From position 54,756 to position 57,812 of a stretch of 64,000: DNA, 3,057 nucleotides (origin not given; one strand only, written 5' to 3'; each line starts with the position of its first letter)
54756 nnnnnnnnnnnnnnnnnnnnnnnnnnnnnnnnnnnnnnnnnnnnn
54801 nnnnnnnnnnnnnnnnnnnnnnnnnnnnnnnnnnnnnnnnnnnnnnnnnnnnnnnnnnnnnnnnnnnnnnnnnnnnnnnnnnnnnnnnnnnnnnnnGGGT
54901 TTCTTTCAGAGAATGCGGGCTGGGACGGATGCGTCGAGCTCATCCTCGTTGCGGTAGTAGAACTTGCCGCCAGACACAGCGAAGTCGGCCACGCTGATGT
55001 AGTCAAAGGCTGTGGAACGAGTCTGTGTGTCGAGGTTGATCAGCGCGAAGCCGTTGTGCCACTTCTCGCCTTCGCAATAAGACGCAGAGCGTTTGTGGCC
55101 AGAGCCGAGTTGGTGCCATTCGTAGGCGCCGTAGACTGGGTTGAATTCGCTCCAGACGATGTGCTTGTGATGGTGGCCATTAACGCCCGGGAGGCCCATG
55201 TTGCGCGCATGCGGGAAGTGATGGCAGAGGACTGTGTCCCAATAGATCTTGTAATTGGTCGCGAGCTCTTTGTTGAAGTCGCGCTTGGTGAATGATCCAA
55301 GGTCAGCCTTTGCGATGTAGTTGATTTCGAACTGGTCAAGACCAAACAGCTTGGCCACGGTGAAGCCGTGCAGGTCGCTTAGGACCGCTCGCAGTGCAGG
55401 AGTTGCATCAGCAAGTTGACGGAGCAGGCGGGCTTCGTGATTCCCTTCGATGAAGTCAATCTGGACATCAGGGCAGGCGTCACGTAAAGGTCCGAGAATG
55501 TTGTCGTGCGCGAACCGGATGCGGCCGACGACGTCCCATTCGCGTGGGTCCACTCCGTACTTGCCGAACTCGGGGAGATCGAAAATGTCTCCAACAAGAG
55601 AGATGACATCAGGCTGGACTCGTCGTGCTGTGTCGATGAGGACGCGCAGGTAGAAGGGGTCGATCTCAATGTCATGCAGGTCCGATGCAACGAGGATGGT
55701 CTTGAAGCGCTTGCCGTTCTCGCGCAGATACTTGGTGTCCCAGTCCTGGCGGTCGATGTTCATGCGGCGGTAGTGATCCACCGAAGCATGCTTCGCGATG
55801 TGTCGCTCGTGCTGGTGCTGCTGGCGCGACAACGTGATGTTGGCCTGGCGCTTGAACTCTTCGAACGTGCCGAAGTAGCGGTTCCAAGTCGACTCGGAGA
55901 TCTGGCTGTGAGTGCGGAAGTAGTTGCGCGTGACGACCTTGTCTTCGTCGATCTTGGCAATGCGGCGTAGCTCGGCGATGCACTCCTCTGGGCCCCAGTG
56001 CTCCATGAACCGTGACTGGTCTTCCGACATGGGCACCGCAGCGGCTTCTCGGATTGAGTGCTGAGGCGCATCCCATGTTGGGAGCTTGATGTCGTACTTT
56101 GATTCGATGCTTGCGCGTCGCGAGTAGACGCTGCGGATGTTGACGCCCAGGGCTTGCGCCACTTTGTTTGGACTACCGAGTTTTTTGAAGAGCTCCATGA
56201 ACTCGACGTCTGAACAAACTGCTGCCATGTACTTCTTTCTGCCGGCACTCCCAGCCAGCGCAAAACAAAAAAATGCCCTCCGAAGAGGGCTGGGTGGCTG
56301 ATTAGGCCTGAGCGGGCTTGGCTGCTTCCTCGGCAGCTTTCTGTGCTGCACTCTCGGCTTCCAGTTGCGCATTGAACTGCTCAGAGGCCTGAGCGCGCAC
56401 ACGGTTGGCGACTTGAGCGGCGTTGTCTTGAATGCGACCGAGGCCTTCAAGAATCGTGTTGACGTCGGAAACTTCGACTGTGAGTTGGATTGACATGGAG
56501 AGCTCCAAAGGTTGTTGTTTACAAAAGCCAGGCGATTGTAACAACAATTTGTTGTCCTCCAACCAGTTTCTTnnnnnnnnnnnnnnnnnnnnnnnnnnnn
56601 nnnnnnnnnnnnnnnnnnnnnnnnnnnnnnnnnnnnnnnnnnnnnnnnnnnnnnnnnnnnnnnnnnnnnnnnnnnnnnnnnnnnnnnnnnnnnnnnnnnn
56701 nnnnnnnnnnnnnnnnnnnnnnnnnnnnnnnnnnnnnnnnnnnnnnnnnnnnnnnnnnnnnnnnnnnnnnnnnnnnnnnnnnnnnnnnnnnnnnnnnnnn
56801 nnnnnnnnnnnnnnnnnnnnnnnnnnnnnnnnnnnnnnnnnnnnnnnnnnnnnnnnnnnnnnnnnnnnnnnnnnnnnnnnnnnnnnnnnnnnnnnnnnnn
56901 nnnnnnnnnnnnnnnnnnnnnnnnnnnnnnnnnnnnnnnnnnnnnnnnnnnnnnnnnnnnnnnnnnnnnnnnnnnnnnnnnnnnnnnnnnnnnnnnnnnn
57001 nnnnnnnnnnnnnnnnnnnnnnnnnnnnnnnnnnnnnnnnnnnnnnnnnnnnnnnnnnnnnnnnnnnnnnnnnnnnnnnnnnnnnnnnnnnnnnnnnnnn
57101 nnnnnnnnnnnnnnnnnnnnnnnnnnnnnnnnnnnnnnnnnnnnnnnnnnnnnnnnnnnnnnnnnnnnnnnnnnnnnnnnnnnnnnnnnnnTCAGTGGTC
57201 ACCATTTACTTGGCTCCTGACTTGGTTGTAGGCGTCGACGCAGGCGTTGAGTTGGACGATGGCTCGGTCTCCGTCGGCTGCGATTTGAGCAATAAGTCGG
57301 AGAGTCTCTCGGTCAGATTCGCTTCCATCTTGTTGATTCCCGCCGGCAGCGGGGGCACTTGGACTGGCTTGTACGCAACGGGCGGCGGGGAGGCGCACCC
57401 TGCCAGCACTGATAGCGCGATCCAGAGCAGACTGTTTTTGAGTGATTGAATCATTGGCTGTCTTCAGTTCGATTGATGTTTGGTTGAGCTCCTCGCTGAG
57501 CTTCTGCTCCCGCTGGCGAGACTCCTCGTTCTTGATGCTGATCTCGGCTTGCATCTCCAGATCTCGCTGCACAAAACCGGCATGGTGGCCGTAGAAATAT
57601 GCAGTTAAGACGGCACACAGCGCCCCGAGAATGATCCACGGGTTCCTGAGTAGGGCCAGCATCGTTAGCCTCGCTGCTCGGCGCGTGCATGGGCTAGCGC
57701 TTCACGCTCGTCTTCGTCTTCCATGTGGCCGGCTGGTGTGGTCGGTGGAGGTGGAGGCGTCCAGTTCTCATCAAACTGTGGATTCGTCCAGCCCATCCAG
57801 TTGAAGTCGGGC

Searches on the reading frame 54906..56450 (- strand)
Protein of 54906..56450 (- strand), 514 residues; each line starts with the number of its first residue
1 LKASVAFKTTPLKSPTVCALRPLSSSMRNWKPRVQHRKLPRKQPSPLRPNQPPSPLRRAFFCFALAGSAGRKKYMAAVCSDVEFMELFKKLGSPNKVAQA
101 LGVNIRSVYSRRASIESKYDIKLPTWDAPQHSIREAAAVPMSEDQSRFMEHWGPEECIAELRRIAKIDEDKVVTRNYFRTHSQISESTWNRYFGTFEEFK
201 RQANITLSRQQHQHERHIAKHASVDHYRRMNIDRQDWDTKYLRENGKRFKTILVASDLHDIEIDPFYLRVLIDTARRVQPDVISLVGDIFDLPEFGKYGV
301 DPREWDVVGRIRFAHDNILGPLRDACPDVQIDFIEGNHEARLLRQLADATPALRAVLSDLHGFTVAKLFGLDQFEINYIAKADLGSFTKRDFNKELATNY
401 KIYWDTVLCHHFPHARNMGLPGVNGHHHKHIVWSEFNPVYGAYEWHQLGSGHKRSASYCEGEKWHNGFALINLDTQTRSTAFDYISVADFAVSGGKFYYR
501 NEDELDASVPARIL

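Call 11: search_protein_families(library=phrogs, proteins=[window:54906-56450:-], max_evalue=0.001)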
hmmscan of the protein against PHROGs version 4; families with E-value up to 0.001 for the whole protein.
window:54906-56450:- (514 aa): 2 families
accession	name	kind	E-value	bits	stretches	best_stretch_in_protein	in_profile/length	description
phrog_20266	-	other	6.8e-114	382.1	1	118-501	30-447/450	metallo-phosphoesterase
phrog_221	-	other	7.6e-19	69.1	1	178-440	64-299/367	metallo-phosphoesterase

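Call 67: search_protein_families(library=pfam, proteins=[window:54906-56450:-], max_evalue=0.01)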
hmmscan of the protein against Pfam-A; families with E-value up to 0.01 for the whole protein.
window:54906-56450:- (514 aa): 2 families
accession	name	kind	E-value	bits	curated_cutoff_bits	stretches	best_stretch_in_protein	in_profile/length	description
PF18780.6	HNH_repeat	-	0.00026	21.7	26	1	155-205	4-53/54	Homing endonuclease associated repeat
PF00149.33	Metallophos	-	0.00081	20.3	21.5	1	251-421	2-160/191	Calcineurin-like phosphoesterase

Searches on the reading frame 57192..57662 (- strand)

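Call 67: search_protein_families(library=pfam, proteins=[window:57192-57662:-], max_evalue=0.01)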
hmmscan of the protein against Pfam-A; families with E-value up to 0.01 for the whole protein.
window:57192-57662:- (156 aa): 1 family
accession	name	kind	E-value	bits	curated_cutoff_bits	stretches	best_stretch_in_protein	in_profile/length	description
PF07195.17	FliD_C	-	0.0055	16.6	25.4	0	124-154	42-72/236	Flagellar hook-associated protein 2 C-terminus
